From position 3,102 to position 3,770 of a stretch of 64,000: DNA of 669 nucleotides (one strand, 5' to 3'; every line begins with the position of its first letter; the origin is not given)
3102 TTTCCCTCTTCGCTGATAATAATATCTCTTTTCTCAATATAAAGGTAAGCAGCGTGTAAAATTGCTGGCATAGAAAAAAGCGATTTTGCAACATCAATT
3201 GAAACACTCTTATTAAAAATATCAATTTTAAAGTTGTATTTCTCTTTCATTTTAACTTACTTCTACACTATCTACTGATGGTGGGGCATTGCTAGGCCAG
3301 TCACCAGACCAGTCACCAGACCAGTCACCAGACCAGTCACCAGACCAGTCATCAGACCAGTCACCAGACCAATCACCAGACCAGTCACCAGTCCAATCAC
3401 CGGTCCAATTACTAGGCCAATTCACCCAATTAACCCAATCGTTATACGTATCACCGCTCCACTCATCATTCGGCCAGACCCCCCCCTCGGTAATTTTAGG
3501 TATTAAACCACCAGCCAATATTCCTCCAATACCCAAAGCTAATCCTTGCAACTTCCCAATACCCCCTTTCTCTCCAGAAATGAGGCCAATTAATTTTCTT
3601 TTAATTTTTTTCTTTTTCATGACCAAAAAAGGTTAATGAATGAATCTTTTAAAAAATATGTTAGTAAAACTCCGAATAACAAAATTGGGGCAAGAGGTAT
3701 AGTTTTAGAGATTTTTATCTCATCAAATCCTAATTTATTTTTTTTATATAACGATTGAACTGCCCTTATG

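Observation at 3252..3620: Trp-repeat protein: ten consecutive W-(S/T)-G-D units and 15 Trp in 122 aa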

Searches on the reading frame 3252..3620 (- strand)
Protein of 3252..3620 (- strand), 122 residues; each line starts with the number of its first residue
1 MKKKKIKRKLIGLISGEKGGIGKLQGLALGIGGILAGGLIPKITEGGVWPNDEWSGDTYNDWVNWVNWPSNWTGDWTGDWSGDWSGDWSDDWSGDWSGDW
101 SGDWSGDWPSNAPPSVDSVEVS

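Call 6: search_protein_families(library=ncbifam, proteins=[window:3252-3620:-], max_evalue=0.01)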
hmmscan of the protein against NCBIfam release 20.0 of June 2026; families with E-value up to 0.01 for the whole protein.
window:3252-3620:- (122 aa): 0 families

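Call 7: search_protein_families(library=pfam, proteins=[window:3252-3620:-], max_evalue=0.01)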
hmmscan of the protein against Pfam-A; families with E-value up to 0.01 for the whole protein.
window:3252-3620:- (122 aa): 0 families

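Call 10: find_homologous_proteins(query=window:3252-3620:-, max_evalue=0.01)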
Query window:3252-3620:- (122 aa): 10 proteins with E <= 0.01 among 494 candidates.
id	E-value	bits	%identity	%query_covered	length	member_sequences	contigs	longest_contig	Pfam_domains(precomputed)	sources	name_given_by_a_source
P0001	2.1e-30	123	42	98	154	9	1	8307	-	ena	-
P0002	2.6e-26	110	54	97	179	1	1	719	-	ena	-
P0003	1.1e-25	108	36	98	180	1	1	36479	-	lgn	-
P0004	8.3e-24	102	54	99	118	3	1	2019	-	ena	-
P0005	2.5e-11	61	38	99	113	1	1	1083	-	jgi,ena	-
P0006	7.2e-11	60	41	98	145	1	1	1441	-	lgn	-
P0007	1.2e-9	56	44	99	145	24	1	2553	-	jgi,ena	-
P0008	2.7e-7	48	44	37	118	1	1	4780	-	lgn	-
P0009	1.8e-5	42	66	34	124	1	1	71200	-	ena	-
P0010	4.1e-5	41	58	41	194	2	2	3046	-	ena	-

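Call 12: find_encoding_contigs(protein=P0001, flank=6000, max_places=3)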
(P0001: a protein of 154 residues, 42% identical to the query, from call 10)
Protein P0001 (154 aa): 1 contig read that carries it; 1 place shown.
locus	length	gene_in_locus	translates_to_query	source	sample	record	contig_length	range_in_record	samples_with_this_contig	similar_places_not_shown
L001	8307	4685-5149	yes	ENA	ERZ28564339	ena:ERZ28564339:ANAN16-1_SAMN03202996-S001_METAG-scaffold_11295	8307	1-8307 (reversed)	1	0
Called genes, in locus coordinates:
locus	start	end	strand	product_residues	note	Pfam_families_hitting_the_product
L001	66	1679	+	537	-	PF20154:LNT_N, PF00795:CN_hydrolase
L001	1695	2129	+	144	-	-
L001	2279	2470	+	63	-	-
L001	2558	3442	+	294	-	-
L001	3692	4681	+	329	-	-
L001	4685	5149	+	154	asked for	-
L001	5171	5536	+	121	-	PF27806:HxsD (weak)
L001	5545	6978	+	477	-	PF04055:Radical_SAM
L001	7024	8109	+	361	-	PF25788:Ig_Rha78A_N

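Call 13: find_encoding_contigs(protein=P0003, flank=6000, max_places=3)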
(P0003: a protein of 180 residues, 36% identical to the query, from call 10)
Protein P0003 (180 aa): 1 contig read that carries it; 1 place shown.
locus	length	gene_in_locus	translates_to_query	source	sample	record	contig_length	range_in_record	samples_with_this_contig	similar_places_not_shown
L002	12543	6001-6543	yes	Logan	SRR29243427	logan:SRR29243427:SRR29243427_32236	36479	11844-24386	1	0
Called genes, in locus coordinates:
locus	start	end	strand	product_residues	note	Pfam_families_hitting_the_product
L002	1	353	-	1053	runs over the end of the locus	PF02811:PHP, PF07733:DNA_pol3_alpha, PF17657:DNA_pol3_finger, PF14579:HHH_6, PF01336:tRNA_anti-codon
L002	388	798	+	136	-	-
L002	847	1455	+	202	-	PF01351:RNase_HII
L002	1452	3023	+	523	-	PF20154:LNT_N, PF00795:CN_hydrolase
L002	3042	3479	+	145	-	-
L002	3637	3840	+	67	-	-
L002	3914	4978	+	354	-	-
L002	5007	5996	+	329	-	-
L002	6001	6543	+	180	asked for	-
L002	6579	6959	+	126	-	PF27806:HxsD (weak)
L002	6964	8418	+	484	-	PF04055:Radical_SAM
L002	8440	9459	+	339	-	-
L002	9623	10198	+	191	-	-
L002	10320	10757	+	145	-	-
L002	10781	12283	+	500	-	PF25788:Ig_Rha78A_N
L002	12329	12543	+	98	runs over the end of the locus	PF01783:Ribosomal_L32p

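Call 14: find_encoding_contigs(protein=P0008, flank=6000, max_places=3)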
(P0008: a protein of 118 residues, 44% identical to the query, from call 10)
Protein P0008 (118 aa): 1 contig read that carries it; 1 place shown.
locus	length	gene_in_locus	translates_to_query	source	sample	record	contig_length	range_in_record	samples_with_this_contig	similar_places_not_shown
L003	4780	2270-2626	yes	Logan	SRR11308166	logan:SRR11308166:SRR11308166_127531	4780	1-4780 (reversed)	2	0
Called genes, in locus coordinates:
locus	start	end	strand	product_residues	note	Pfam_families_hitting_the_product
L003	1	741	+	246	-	?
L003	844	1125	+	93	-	-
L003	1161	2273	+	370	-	-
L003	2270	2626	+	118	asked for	-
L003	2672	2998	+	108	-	PF27806:HxsD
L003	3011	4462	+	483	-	PF04055:Radical_SAM, PF13353:Fer4_12 (weak)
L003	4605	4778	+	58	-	?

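Call 15: find_encoding_contigs(protein=P0007, flank=6000, max_places=3)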
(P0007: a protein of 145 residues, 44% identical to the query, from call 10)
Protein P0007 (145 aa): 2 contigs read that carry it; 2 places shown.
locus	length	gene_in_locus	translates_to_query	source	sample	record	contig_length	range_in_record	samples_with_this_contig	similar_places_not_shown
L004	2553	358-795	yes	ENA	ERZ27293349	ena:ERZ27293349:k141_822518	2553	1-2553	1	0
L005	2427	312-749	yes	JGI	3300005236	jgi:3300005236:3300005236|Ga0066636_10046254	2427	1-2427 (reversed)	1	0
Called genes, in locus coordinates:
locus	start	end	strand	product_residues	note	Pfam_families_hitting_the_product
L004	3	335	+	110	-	?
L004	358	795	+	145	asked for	-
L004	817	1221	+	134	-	PF27806:HxsD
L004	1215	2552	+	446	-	?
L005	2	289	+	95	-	?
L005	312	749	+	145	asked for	-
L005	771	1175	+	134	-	PF27806:HxsD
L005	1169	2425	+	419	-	?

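Call 16: find_encoding_contigs(protein=P0004, flank=6000, max_places=3)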
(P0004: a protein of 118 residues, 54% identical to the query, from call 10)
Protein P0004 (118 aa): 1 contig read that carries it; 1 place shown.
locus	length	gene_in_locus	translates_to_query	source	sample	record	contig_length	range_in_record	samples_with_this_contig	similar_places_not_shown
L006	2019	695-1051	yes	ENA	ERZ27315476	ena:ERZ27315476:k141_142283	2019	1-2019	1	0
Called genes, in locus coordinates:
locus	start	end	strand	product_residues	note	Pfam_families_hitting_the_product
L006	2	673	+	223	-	?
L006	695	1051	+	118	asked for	-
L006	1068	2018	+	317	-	?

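Call 30: search_protein_families(library=pfam, proteins=[L002:3914-4978:+, L001:2558-3442:+, L001:3692-4681:+, L003:1161-2273:+, L006:1068-2018:+], max_evalue=0.1)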
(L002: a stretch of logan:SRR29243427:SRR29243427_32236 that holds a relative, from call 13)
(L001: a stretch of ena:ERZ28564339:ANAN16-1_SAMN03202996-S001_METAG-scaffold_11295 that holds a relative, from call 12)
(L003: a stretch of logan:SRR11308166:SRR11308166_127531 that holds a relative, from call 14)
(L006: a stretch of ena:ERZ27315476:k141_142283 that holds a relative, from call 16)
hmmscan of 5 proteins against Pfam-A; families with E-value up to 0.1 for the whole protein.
L002:3914-4978:+ (354 aa): 2 families
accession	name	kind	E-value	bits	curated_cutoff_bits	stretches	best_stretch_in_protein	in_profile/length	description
PF01478.23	Peptidase_A24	-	2.6e-05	25.1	26.5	1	7-116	1-89/104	Type IV leader peptidase family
PF06819.16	Arc_PepC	-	0.00039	21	23.4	1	245-319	22-102/110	Archaeal Peptidase A24 C-terminal Domain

L001:2558-3442:+ (294 aa): 2 families
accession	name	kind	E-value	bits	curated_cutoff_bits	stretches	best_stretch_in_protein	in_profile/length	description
PF01478.23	Peptidase_A24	-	9e-07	29.7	26.5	1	8-110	2-93/104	Type IV leader peptidase family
PF06819.16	Arc_PepC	-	0.00036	21.1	23.4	1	229-274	6-52/110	Archaeal Peptidase A24 C-terminal Domain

L001:3692-4681:+ (329 aa): 0 families

L003:1161-2273:+ (370 aa): 1 family
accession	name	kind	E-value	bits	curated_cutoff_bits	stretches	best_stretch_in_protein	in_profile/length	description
PF16655.11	PhoD_N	-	0.022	15.8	30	0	181-219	5-43/90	PhoD-like phosphatase, N-terminal domain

L006:1068-2018:+ (317 aa): 3 families
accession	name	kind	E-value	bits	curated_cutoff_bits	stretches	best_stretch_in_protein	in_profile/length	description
PF04055.27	Radical_SAM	-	3.2e-23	83.1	29.5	1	128-267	1-146/166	Radical SAM superfamily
PF13353.11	Fer4_12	-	0.00022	22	22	1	132-209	13-96/137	4Fe-4S single cluster domain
PF19238.5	Radical_SAM_2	-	0.06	13.5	26.7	0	131-142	19-30/151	Radical SAM-like domain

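Call 31: search_protein_families(library=ncbifam, alignment_id=A2, max_evalue=10)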
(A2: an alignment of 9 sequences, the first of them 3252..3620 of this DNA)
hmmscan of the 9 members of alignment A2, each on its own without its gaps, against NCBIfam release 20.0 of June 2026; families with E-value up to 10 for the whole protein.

A. member 1, window:3252-3620:- (122 aa): 0 families

B. families by the number of members that match (of 9 scanned): 2 families
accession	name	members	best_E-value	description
NF038309.1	HisXaaSer_A3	5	0.0036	His-Xaa-Ser repeat protein HxsA3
TIGR02686.1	relax_trwC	1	2.4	conjugative relaxase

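Call 32: search_protein_families(library=ncbifam, proteins=[L003:2672-2998:+, L003:3011-4462:+, L006:1068-2018:+, L003:1-741:+], max_evalue=0.01)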
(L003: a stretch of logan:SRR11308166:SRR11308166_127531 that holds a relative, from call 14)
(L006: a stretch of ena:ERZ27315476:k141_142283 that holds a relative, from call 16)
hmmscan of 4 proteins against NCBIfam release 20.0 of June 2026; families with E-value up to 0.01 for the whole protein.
L003:2672-2998:+ (108 aa): 1 family
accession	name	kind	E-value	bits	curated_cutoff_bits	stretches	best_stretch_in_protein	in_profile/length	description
TIGR03976.1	chp_LLNDYxLRE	equivalog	1.9e-09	37.8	50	1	15-104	1-86/90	His-Xaa-Ser system protein HxsD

L003:3011-4462:+ (483 aa): 72 families (the best 25 are shown)
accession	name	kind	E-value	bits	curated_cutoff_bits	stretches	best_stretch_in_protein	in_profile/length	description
TIGR03978.1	rSAM_paired_1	equivalog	2.6e-82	277.1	370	1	21-465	7-465/466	His-Xaa-Ser system radical SAM maturase HxsB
NF047865.1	rSAM_PapB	equivalog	8.4e-42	143.6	340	1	100-419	9-317/330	PapB family radical SAM/SPASM ranthipeptide maturase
TIGR03906.1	quino_hemo_SAM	equivalog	6.7e-38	130.5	453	1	55-447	59-441/467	quinohemoprotein amine dehydrogenase maturation protein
TIGR03942.1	sulfatase_rSAM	equivalog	1e-34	120.2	349.45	1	98-423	5-329/363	anaerobic sulfatase maturase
TIGR04068.1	rSAM_ocin_clost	equivalog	2.2e-32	112.6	500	1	55-253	45-244/462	Cys-rich peptide radical SAM maturase CcpM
NF041298.1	rSAM_mat_DynA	equivalog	4.8e-32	111.3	450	1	98-421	5-324/356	dynobactin maturation radical SAM/SPASM protein DynA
NF038107.1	rSAM_NF038107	equivalog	1.6e-31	109.6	600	1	23-418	13-399/444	Cys-every-fifth radical SAM/SPASM peptide maturase CefB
TIGR04163.1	rSAM_cobopep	equivalog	3.5e-31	108.4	375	1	75-461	47-427/428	peptide-modifying radical SAM enzyme CbpB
TIGR04280.1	geopep_mat_rSAM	hypoth_equivalog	9.6e-30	103.9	400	1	26-241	18-232/428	geopeptide radical SAM maturase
TIGR03974.1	rSAM_six_Cys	equivalog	1.3e-27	96.8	425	1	44-446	50-442/451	thioether cross-link-forming SCIFF peptide maturase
TIGR04064.1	rSAM_nif11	equivalog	2.8e-27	95.6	518.7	1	91-450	75-430/459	nif11-like peptide radical SAM maturase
NF010321.0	PRK13758.1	equivalog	4.1e-27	95.3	441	1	97-418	8-330/370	anaerobic sulfatase-maturase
TIGR04261.1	rSAM_GlyRichRpt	subfamily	5.8e-27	94.7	310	1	102-427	5-336/363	cyclophane-forming radical SAM/SPASM peptide maturase GrrM/OscB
NF041707.1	rSAM_YhhB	equivalog_domain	1.5e-25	89.9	445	1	98-417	6-331/369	cyclophane-forming radical SAM/SPASM peptide maturase YhhB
NF040492.1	not_ScfB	exception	2.6e-25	89.2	855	1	67-449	72-444/450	ScfB-related radical SAM/SPASM orphan maturase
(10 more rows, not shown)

L006:1068-2018:+ (317 aa): 55 families (the best 25 are shown)
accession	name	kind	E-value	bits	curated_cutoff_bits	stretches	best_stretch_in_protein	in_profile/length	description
TIGR03977.1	rSAM_pair_HxsC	equivalog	1.6e-37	129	267.9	1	126-310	27-217/292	His-Xaa-Ser system radical SAM maturase HxsC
NF038332.1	rSAM_rare_HxsC4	exception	2.1e-28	99.5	500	1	123-282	13-176/335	radical SAM protein HxsC4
TIGR04546.1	rSAM_ahbC_deAc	equivalog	4e-23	81.9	650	1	130-304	45-219/390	12,18-didecarboxysiroheme deacetylase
TIGR04051.1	rSAM_NirJ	equivalog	1.2e-22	80.4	515.45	1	130-309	8-187/354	heme d1 biosynthesis radical SAM protein NirJ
TIGR02668.1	moaA_archaeal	equivalog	1.8e-21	76.4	325.25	1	128-285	14-174/303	GTP 3',8-cyclase MoaA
TIGR04054.1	rSAM_NirJ1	equivalog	2.8e-21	75.6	650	1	130-313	42-227/387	putative heme d1 biosynthesis radical SAM protein NirJ1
NF050035.1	rSAM_WgK_link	exception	6.8e-21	74.7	650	1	128-307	13-193/367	radical SAM/SPASM peptide maturase WgkB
TIGR04545.1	rSAM_ahbD_hemeb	equivalog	7.4e-21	74.9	500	1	130-285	6-163/339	heme b synthase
NF001199.0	PRK00164.2-1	equivalog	2.5e-20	72.9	231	1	128-283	16-174/308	GTP 3',8-cyclase MoaA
TIGR04055.1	rSAM_NirJ2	equivalog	4.5e-20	72.4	500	1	131-290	7-167/326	putative heme d1 biosynthesis radical SAM protein NirJ2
NF045646.2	rSAM_Se_TrsS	equivalog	4.3e-19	68.4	490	1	128-284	90-251/441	radical SAM (seleno)protein TrsS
TIGR04347.1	pseudo_SAM_Halo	equivalog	5.5e-19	68.7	525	1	112-285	26-200/390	TIGR04347 family pseudo-SAM/SPASM protein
TIGR02109.1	PQQ_syn_pqqE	equivalog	1.6e-18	66.8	381.35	1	129-310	12-194/358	pyrroloquinoline quinone biosynthesis protein PqqE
TIGR04053.2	TIGR04053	equivalog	7.3e-18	64.9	395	1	130-287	14-176/366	TIGR04053 family radical SAM/SPASM domain-containing protein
TIGR02666.1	moaA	equivalog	8.1e-17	61.2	284.05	1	129-293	15-190/336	GTP 3',8-cyclase MoaA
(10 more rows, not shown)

L003:1-741:+ (246 aa): 1 family
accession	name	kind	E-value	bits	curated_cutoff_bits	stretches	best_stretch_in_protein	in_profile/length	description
NF053826.1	PrePilPeptEppA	equivalog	5.2e-07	29.3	450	1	91-232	183-331/334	prepilin peptidase EppA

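Call 33: search_protein_families(library=ncbifam, proteins=[P0001, P0002, P0003, P0004, P0005, P0006, P0007, P0008], max_evalue=10)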
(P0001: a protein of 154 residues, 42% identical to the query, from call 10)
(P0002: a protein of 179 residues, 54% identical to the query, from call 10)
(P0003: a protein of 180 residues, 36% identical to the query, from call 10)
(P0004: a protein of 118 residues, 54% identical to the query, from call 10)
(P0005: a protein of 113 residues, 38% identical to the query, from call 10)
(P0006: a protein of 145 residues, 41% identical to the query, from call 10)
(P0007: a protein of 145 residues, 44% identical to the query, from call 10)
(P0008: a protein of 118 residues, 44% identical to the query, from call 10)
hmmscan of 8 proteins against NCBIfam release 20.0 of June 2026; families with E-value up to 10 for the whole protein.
P0001 (154 aa): 1 family
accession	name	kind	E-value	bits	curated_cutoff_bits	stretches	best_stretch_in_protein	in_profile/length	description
NF038309.1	HisXaaSer_A3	equivalog_domain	0.19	11.5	65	1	4-45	4-45/81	His-Xaa-Ser repeat protein HxsA3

P0002 (179 aa): 1 family
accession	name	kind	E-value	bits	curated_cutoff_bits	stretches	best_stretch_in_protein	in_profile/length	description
NF038309.1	HisXaaSer_A3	equivalog_domain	0.13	12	65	1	21-65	4-48/81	His-Xaa-Ser repeat protein HxsA3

P0003 (180 aa): 0 families

P0004 (118 aa): 1 family
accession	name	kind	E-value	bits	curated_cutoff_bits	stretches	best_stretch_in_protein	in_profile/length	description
NF038309.1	HisXaaSer_A3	equivalog_domain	0.11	12.4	65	1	5-44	4-43/81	His-Xaa-Ser repeat protein HxsA3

P0005 (113 aa): 1 family
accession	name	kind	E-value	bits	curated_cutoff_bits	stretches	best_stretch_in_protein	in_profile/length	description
TIGR02686.1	relax_trwC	domain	2.4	7.7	145.5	1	77-101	3-28/286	conjugative relaxase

P0006 (145 aa): 1 family
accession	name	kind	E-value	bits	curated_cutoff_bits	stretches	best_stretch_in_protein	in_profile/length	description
NF038309.1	HisXaaSer_A3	equivalog_domain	0.026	14.3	65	1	7-55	7-52/81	His-Xaa-Ser repeat protein HxsA3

P0007 (145 aa): 0 families

P0008 (118 aa): 1 family
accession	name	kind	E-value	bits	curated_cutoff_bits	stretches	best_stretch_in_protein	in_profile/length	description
NF038309.1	HisXaaSer_A3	equivalog_domain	0.0036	17.1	65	1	10-39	4-33/81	His-Xaa-Ser repeat protein HxsA3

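Call 66: list_cluster_members(proteins=[P0148, window:3252-3620:-, P0028])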
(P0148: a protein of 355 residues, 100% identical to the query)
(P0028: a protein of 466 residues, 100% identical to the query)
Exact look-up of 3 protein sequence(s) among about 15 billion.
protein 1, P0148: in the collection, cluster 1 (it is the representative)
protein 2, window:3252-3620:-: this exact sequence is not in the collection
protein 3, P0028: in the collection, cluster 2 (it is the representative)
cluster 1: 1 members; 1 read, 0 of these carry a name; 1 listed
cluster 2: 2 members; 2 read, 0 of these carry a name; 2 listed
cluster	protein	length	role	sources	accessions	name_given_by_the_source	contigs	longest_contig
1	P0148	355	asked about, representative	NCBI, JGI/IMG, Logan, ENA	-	-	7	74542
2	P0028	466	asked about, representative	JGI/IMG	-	-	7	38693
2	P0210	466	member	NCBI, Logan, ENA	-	-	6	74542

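Call 68: predict_structure(alignment_id=A2)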
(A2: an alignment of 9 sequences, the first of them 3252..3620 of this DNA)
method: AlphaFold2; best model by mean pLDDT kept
length: 122 residues; sequences in the alignment: 9
mean_pLDDT: 46.4   pTM: 0.14
mean pLDDT of the five models: 46.4, 45.6, 44.7, 44.0, 39.1
residues with pLDDT >= 90: 0; 70-90: 0; 50-70: 34; < 50: 88
segments of 3 or more residues with pLDDT < 50: 15-17, 19-24, 32-99
pLDDT, mean of each block of 10 residues (from residue 1): 58 48 49 47 38 40 42 42 44 44 50 56 47
secondary structure, 60 per line:
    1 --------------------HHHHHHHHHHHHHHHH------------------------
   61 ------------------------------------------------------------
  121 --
elements in order: H21-36

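Call 84: search_protein_families(library=padloc, proteins=[window:3252-3620:-], max_evalue=0.01)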
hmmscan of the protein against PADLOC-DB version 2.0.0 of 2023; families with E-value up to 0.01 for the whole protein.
window:3252-3620:- (122 aa): 0 families
